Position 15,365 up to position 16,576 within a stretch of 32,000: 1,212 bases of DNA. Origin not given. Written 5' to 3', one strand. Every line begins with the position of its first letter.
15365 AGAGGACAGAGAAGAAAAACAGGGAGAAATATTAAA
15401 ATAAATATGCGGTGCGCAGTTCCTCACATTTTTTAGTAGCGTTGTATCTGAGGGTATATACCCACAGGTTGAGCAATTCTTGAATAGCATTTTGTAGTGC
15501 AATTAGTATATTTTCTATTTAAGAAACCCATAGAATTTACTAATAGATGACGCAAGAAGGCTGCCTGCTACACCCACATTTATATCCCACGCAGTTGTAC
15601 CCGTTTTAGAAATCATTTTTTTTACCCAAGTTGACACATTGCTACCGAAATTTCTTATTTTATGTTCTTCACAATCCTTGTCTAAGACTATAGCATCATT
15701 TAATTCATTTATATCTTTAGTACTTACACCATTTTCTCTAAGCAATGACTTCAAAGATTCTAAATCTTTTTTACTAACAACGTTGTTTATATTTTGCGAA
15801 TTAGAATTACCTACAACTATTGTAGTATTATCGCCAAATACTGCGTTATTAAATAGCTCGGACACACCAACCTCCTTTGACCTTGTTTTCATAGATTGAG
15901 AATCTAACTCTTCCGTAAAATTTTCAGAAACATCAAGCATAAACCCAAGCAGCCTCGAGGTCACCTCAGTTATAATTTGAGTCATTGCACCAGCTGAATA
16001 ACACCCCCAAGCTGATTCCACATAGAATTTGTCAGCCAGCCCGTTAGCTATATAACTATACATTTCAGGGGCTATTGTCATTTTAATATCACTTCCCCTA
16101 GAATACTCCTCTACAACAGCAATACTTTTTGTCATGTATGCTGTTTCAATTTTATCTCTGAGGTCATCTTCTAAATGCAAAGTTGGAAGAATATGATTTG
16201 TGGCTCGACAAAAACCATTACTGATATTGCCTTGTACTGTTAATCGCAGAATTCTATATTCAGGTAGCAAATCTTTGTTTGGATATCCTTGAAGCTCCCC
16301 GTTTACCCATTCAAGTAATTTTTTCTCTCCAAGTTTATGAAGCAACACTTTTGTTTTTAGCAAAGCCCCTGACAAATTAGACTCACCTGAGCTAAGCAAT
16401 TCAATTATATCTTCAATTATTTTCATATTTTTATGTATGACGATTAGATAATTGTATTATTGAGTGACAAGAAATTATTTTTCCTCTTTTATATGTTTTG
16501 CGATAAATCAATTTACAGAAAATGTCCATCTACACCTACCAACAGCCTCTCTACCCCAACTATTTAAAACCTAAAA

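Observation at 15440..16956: AT-rich insert carrying a lone AbiTii-like gene: candidate uncharacterised single-gene anti-phage module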

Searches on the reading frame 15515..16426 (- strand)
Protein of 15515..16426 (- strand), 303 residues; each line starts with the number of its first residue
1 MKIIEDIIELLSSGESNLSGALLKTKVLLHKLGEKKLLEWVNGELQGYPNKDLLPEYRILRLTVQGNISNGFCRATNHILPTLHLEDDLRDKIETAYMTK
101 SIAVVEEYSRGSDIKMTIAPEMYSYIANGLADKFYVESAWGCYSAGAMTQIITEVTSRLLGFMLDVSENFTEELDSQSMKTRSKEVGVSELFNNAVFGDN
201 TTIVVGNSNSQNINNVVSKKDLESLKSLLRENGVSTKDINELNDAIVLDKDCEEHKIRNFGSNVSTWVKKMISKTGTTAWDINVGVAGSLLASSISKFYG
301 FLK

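Call 4: search_protein_families(library=pfam, proteins=[window:15515-16426:-], max_evalue=1)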
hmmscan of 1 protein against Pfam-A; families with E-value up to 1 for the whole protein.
window:15515-16426:- (303 aa): 2 families
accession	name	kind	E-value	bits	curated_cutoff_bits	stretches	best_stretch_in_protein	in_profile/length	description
PF18864.6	AbiTii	-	1.8e-34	120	27.6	1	2-185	1-182/189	AbiTii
PF12594.13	DUF3764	-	0.08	13.5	24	1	168-221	15-70/89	Protein of unknown function (DUF3764)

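Call 5: search_protein_families(library=padloc, proteins=[window:15515-16426:-], max_evalue=1)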
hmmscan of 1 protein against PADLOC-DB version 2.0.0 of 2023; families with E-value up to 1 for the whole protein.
window:15515-16426:- (303 aa): 2 families
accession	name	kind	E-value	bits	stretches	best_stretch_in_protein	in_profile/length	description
PDLC02334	AbiTii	-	7.3e-32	109.2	1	2-185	1-178/185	AbiTii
PDLC04973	PDC-S26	-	0.0083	13.5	1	201-275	314-388/394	-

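Call 6: search_protein_families(library=ncbifam, proteins=[window:15515-16426:-], max_evalue=1)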
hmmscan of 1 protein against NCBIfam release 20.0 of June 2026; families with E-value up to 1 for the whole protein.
window:15515-16426:- (303 aa): 1 family
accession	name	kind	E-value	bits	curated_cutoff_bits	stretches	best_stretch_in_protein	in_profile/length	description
TIGR00986.1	3a0801s05tom22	subfamily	0.045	13.7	193.2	1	194-284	10-97/145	mitochondrial import receptor subunit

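Call 7: search_protein_families(library=phrogs, proteins=[window:15515-16426:-], max_evalue=1)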
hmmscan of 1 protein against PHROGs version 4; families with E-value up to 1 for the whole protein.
window:15515-16426:- (303 aa): 3 families
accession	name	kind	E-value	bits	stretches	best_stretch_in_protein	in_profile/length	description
phrog_16090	-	unknown function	1.5e-19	71.4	1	180-301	2-122/123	-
phrog_8745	-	tail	0.01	14.1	1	186-301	1030-1140/1803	tail fiber protein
phrog_16757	-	unknown function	0.069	14.7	1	208-263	19-74/90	-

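Call 9: find_homologous_proteins(query=window:15515-16426:-)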
Query window:15515-16426:- (303 aa): 295 proteins with E <= 0.001 among 1635 candidates; the best 120 are listed.
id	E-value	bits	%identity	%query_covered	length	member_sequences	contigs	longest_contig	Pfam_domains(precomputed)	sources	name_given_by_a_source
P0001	2.4e-193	659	100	100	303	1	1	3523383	PF18864.7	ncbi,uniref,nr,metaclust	ncbi:AbiTii domain-containing protein [Desulfotalea psychrophila]|uniref:AbiTii domain-containing pr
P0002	3.8e-119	415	63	99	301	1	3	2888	PF18864.7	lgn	-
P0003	1.5e-115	403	63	99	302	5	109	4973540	PF18864.7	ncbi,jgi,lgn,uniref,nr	ncbi:hypothetical protein HRJ35_00625 [Shewanella oneidensis MR-1]|uniref:AbiTii domain-containing p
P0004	4.4e-113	395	59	99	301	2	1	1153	PF18864.7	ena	-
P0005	6.3e-113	395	61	99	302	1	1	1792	PF18864.7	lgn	-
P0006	5.2e-112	392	62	99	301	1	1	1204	PF18864.7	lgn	-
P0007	6.7e-112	391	61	99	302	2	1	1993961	PF18864.7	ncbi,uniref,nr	ncbi:hypothetical protein [Rheinheimera aquimaris]|uniref:AbiTii domain-containing protein n=1 Tax=R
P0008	2.6e-111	390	57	99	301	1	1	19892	PF18864.7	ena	-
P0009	7.0e-111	388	60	99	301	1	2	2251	PF18864.7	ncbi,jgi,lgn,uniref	ncbi:hypothetical protein MNBD_GAMMA08-479 [hydrothermal vent metagenome]|uniref:AbiTii domain-conta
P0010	3.2e-110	386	59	99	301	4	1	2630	PF18864.7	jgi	jgi:hypothetical protein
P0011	5.3e-110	385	59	99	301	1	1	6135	PF18864.7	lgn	-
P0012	2.0e-109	383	58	99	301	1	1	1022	PF18864.7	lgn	-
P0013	3.1e-109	383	59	99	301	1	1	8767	PF18864.7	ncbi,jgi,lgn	ncbi:MAG: hypothetical protein ACI88H_002715 [Cocleimonas sp.]|jgi:hypothetical protein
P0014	1.5e-108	380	59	99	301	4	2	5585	PF18864.7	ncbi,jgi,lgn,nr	ncbi:TPA: hypothetical protein P0E26_005182 [Vibrio harveyi]|jgi:hypothetical protein|nr:hypothetica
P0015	7.5e-108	378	59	99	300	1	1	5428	PF18864.7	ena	-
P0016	9.5e-108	378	59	99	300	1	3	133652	PF18864.7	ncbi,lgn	ncbi:hypothetical protein ACQKPX_08530 [Photobacterium sp. DNB23_23_1]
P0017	3.8e-107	376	58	99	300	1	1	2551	PF18864.7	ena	-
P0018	8.3e-107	375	58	99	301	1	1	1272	PF18864.7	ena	-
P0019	9.2e-107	375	58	99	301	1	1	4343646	PF18864.7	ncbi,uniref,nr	ncbi:AbiTii domain-containing protein [Shewanella youngdeokensis]|uniref:AbiTii domain-containing pr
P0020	1.7e-106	374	61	90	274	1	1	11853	PF18864.7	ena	-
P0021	1.8e-106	374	57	99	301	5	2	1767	PF18864.7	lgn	-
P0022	2.7e-106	373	59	99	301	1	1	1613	PF18864.7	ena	-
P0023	9.1e-106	371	55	99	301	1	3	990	PF18864.7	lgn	-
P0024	1.2e-105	371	55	96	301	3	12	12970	PF18864.7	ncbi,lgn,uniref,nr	ncbi:TPA: hypothetical protein ACGG79_003483 [Vibrio cholerae]|uniref:AbiTii domain-containing prote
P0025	1.4e-105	371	57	99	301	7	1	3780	PF18864.7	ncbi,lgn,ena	-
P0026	1.4e-105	371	56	99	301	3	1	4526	PF18864.7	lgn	-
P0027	1.7e-105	370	55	99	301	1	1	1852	PF18864.7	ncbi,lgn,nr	ncbi:TPA: hypothetical protein NJ542_004591 [Vibrio parahaemolyticus]|nr:hypothetical protein [Vibri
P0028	3.9e-105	369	57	99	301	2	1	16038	PF18864.7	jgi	jgi:hypothetical protein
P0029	5.4e-105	369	55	99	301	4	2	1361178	PF18864.7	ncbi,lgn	ncbi:hypothetical protein WD373_000068 [Vibrio fluvialis]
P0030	8.3e-105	368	55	99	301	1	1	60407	PF18864.7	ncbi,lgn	ncbi:hypothetical protein ABHP84_003961 [Vibrio parahaemolyticus]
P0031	8.7e-105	368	58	99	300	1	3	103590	PF18864.7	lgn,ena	-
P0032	8.9e-105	368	55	99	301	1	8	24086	PF18864.7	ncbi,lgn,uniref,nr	ncbi:hypothetical protein ACEV8A_23905 [Vibrio parahaemolyticus]|uniref:AbiTii domain-containing pro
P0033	6.5e-104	365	56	99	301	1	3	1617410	PF18864.7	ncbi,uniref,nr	ncbi:hypothetical protein J0676_09915 [Vibrio sp. Vb2880]|uniref:AbiTii domain-containing protein n=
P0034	3.0e-103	363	57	99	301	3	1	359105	PF18864.7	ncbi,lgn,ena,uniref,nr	ncbi:hypothetical protein I6F40_00635 [Pseudoalteromonas sp. SWXJ133]|uniref:AbiTii domain-containin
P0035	5.0e-103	362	57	99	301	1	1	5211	PF18864.7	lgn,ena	-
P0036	7.0e-103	362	56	99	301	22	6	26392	PF18864.7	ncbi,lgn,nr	ncbi:hypothetical protein NTH48_002660 [Vibrio cholerae]|nr:hypothetical protein [Vibrio cholerae] E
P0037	1.0e-102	361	57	99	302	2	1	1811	PF18864.7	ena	-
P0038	5.2e-102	359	57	99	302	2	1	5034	PF18864.7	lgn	-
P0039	6.0e-102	359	56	99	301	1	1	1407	PF18864.7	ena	-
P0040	9.3e-102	358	55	99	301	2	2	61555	PF18864.7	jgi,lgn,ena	jgi:hypothetical protein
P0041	1.0e-101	358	55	99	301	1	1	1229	PF18864.7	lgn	-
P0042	1.6e-101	357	54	99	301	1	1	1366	PF18864.7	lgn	-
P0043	8.2e-101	355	54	99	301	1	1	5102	PF18864.7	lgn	-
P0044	1.1e-100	355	55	99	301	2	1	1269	PF18864.7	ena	-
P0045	2.1e-97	344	55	99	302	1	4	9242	PF18864.7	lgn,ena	-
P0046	8.7e-97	342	55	99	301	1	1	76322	PF18864.7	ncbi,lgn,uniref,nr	ncbi:hypothetical protein [Vibrio crassostreae]|uniref:AbiTii domain-containing protein n=1 Tax=Vibr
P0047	1.3e-96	341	54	99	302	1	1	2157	PF18864.7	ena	-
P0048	1.0e-95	338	52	99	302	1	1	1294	PF18864.7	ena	-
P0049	1.0e-93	332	50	100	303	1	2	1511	PF18864.7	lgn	-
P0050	6.8e-93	329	51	100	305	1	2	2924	PF18864.7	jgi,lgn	-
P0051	4.4e-91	323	52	99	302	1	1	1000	PF18864.7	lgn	-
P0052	7.4e-90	319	50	99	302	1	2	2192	PF18864.7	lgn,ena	-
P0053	1.1e-89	319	49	100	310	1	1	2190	PF18864.7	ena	-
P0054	2.5e-89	317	48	99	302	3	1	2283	PF18864.7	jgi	jgi:predicted transcriptional regulator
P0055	1.2e-88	315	50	100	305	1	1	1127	PF18864.7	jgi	jgi:hypothetical protein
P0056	1.9e-88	315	53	88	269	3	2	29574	PF18864.7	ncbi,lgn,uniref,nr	ncbi:hypothetical protein K6U69_10505 [Vibrio alginolyticus]|uniref:AbiTii domain-containing protein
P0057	2.1e-88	314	50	99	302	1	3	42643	PF18864.7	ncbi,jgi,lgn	jgi:hypothetical protein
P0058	2.8e-88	314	47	100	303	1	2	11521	PF18864.7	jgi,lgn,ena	-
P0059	3.3e-88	314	48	99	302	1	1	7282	PF18864.7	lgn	-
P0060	5.7e-88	313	51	99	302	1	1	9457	PF18864.7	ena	-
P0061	6.8e-88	313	51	99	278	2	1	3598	PF18864.7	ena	-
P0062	8.3e-88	312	53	90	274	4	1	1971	PF18864.7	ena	-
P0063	9.2e-88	312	48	100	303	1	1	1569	PF18864.7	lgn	-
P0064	4.6e-87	310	47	100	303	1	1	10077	PF18864.7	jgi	-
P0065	1.8e-86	308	47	100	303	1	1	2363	PF18864.7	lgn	-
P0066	2.5e-86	308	48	99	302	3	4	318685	PF18864.7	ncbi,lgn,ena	-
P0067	8.5e-86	306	48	99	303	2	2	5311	PF18864.7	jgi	-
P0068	6.8e-85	303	48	100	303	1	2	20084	PF18864.7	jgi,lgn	-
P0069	1.0e-84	302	47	100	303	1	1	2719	PF18864.7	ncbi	-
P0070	3.3e-83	297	46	99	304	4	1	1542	PF18864.7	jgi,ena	jgi:hypothetical protein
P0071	1.0e-82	296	46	100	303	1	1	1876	PF18864.7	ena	-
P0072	1.0e-82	296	47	99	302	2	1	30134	PF18864.7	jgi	jgi:hypothetical protein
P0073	2.0e-82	295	46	99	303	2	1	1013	PF18864.7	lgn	-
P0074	6.7e-82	293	48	99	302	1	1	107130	PF18864.7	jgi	jgi:hypothetical protein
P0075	6.1e-81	290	48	99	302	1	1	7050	PF18864.7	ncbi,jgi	-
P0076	5.8e-80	287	45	96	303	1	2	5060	PF18864.7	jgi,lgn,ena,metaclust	metaclust:\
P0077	9.1e-80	286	44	99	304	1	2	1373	PF18864.7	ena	-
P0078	2.9e-79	284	52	79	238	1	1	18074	PF18864.7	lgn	-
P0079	2.8e-78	281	46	100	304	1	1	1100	PF18864.7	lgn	-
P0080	6.5e-78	280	44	100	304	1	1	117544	PF18864.7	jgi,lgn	jgi:hypothetical protein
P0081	1.3e-77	279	46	100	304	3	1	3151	PF18864.7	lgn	-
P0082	1.3e-77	279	44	99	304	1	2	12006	PF18864.7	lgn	-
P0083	3.2e-76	274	45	96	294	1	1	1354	PF18864.7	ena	-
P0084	5.8e-76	274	44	100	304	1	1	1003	PF18864.7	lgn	-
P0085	6.0e-76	274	45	99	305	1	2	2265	PF18864.7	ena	-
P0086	6.5e-76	273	45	99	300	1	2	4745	PF18864.7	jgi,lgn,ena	-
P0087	9.2e-76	273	45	100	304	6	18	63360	PF18864.7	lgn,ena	-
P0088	1.1e-75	273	45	100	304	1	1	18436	PF18864.7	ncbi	ncbi:MAG: hypothetical protein QM484_13290 [Woeseiaceae bacterium]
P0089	1.2e-75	273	45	99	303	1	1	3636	PF18864.7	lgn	-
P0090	4.1e-75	271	43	99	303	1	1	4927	PF18864.7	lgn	-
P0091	8.8e-75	270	45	99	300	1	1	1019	PF18864.7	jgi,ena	jgi:hypothetical protein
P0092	4.4e-74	267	42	99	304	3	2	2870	PF18864.7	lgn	-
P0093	1.2e-73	266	42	100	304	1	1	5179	PF18864.7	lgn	-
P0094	3.2e-73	265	43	99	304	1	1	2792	PF18864.7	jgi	-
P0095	5.1e-73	264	44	99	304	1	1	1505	PF18864.7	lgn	-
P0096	5.2e-73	264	45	99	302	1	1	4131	PF18864.7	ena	-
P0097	5.9e-73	264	44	100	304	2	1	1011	PF18864.7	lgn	-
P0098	6.8e-73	264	44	99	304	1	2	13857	PF18864.7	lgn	-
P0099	2.9e-72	261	44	99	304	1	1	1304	PF18864.7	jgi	jgi:hypothetical protein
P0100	5.7e-72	260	44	99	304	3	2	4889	PF18864.7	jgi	jgi:hypothetical protein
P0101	6.4e-72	260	43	100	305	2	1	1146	PF18864.7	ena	-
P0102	1.2e-71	259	44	100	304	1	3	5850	PF18864.7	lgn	-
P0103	3.1e-71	258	45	99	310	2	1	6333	PF18864.7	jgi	jgi:hypothetical protein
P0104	1.1e-70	256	53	83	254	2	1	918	PF18864.7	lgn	-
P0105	1.3e-70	256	42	99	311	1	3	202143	PF18864.7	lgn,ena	-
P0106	1.6e-70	256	42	99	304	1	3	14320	PF18864.7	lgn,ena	-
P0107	1.7e-70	256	51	82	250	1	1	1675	PF18864.7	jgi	jgi:hypothetical protein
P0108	3.1e-70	255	41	99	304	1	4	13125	PF18864.7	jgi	jgi:hypothetical protein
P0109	3.8e-70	255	43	100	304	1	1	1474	PF18864.7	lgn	-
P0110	7.7e-70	253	42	99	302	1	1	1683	PF18864.7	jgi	jgi:hypothetical protein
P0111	9.4e-70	253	42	99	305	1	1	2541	PF18864.7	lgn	-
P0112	1.1e-69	253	43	99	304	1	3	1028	PF18864.7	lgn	-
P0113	2.9e-69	252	42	99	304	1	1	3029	PF18864.7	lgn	-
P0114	3.1e-69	252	42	99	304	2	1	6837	PF18864.7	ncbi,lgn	-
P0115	4.5e-69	251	41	99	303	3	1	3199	PF18864.7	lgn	-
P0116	4.5e-69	251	43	99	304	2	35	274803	PF18864.7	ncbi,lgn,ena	-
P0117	7.8e-69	250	43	99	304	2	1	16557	PF18864.7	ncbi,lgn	-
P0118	1.0e-68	250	42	99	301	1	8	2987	PF18864.7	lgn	-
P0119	1.4e-68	249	40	99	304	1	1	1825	PF18864.7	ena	-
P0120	2.0e-68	249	41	99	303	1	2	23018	PF18864.7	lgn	-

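Call 12: find_encoding_contigs(protein=P0003, flank=6000, max_places=4)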
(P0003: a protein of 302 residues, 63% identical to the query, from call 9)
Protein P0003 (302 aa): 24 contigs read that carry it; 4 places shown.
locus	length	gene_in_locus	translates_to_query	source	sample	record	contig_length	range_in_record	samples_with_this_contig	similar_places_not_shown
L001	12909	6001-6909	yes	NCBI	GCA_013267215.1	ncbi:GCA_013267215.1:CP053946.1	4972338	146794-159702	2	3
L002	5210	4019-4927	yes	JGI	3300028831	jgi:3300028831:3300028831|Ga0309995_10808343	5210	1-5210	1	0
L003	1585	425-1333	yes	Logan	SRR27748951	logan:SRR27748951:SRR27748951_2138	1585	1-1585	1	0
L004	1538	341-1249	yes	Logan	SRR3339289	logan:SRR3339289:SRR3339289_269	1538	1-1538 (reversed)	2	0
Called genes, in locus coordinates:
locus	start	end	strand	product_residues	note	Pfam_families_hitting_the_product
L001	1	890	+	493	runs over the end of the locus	PF06123:CreD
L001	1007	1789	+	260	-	PF01569:PAP2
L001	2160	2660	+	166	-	PF01047:MarR, PF13404:HTH_AsnC-type, PF13412:HTH_24, PF09339:HTH_IclR (weak), PF01037:AsnC_trans_reg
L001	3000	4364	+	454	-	PF00209:SNF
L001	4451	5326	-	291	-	PF04280:Tim44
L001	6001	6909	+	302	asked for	PF18864:AbiTii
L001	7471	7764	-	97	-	-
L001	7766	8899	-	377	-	PF00266:Aminotran_5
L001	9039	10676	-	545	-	PF00291:PALP, PF00585:Thr_dehydrat_C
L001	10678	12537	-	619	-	PF00920:ILVD_EDD_N, PF24877:ILV_EDD_C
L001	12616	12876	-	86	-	PF22629:ACT_AHAS_ss (weak), PF13710:ACT_5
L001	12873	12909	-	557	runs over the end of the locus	PF02776:TPP_enzyme_N, PF00205:TPP_enzyme_M, PF02775:TPP_enzyme_C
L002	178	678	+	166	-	PF01047:MarR, PF13404:HTH_AsnC-type, PF13412:HTH_24, PF09339:HTH_IclR (weak), PF01037:AsnC_trans_reg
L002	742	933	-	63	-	-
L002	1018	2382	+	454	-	PF00209:SNF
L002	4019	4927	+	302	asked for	PF18864:AbiTii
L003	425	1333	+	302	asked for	PF18864:AbiTii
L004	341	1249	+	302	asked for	PF18864:AbiTii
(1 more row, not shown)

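Call 13: find_encoding_contigs(protein=P0007, flank=6000, max_places=2)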
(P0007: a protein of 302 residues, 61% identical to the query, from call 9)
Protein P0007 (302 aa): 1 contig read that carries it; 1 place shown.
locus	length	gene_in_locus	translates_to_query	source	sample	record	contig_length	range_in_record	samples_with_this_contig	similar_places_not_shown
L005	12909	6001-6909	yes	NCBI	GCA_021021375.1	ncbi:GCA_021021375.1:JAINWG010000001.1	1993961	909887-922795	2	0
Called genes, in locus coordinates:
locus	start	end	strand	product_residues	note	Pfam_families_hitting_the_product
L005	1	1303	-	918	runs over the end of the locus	PF07715:Plug, PF00593:TonB_dep_Rec_b-barrel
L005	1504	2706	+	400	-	PF03702:AnmK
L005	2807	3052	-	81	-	PF13833:EF-hand_8 (faint), PF13499:EF-hand_7, PF13405:EF-hand_6 (weak), PF13202:EF-hand_5 (faint), PF00036:EF-hand_1 (weak)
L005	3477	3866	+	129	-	-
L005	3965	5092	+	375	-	PF16289:PIN_12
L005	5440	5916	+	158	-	-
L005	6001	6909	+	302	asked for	PF18864:AbiTii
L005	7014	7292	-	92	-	-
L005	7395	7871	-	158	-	-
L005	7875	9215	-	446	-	-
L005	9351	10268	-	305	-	PF00126:HTH_1, PF03466:LysR_substrate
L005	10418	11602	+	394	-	PF06779:MFS_4, PF07690:MFS_1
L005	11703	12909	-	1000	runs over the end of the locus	PF00754:F5_F8_type_C, PF22633:F5_F8_type_C_2, PF06537:DHOR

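Call 25: predict_structure(alignment_id=A1)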
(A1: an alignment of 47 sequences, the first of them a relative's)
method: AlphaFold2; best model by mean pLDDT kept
length: 303 residues; sequences in the alignment: 47
mean_pLDDT: 76.2   pTM: 0.57
mean pLDDT of the five models: 76.2, 74.7, 74.2, 74.1, 72.7
residues with pLDDT >= 90: 47; 70-90: 181; 50-70: 49; < 50: 26
segments of 3 or more residues with pLDDT < 50: 194-215
pLDDT, mean of each block of 10 residues (from residue 1): 79 74 86 77 89 85 92 91 91 89 88 83 90 89 84 85 77 63 61 42 25 52 78 80 87 81 83 61 57 75 59
secondary structure, 60 per line:
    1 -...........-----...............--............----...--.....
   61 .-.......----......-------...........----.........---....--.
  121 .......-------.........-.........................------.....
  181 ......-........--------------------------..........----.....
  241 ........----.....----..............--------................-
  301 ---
elements in order: H2-12 H18-32 H35-46 E59-61 E63-69 E74-79 H87-94 E95-97 H102-110 E114-117 H120-127 E135-143 H145-169 H176-186 H188-195 H222-231 H236-248 H253-257 H262-275 H284-299

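Call 29: find_encoding_contigs(protein=P0019, flank=6000, max_places=2)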
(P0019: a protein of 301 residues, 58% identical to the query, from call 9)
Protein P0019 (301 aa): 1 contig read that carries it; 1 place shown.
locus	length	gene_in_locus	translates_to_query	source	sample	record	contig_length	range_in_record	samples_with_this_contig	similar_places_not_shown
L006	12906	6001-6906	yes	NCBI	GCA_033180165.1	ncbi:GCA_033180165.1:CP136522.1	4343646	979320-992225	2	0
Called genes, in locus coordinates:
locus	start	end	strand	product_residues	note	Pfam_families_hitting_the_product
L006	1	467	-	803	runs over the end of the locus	PF07238:PilZ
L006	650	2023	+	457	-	PF18073:Zn_ribbon_LapB, PF13481:AAA_25, PF23442:DUF7125 (faint), PF03796:DnaB_C (faint), PF06745:ATPase, PF13541:ChlI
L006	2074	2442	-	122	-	PF07238:PilZ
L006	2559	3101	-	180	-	PF10688:Imp-YgjV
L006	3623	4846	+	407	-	PF00270:DEAD, PF04851:ResIII, PF00271:Helicase_C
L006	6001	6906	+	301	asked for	PF18864:AbiTii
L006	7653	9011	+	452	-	PF00860:Xan_ur_permease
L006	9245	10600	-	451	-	PF07670:Gate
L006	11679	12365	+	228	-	-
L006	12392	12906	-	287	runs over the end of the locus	PF01136:Peptidase_U32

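Call 30: find_encoding_contigs(protein=P0029, flank=6000, max_places=2)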
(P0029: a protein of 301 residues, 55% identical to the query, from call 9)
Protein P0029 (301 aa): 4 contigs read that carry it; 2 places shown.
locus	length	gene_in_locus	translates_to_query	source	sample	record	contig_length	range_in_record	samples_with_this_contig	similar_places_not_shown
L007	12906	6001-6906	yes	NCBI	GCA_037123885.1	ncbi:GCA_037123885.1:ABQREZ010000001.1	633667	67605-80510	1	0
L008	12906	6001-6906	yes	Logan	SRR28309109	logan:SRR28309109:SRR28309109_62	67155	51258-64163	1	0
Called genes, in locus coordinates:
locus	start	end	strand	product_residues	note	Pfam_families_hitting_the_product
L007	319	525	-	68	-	-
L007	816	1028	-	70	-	PF00313:CSD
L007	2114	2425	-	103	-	PF07883:Cupin_2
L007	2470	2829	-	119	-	PF00903:Glyoxalase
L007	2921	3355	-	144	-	PF10604:Polyketide_cyc2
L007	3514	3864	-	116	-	PF28289:BV97_02767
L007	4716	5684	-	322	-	PF24624:Int_N, PF00589:Phage_integrase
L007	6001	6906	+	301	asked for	PF18864:AbiTii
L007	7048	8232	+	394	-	PF18871:HEPN_Toprim_N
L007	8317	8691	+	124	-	-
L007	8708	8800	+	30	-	-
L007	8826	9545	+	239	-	-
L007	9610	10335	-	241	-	PF00717:Peptidase_S24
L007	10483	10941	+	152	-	PF21531:Rv2175c_wHTH (faint), PF12728:HTH_17 (faint)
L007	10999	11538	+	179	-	PF06892:Phage_CP76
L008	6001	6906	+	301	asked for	PF18864:AbiTii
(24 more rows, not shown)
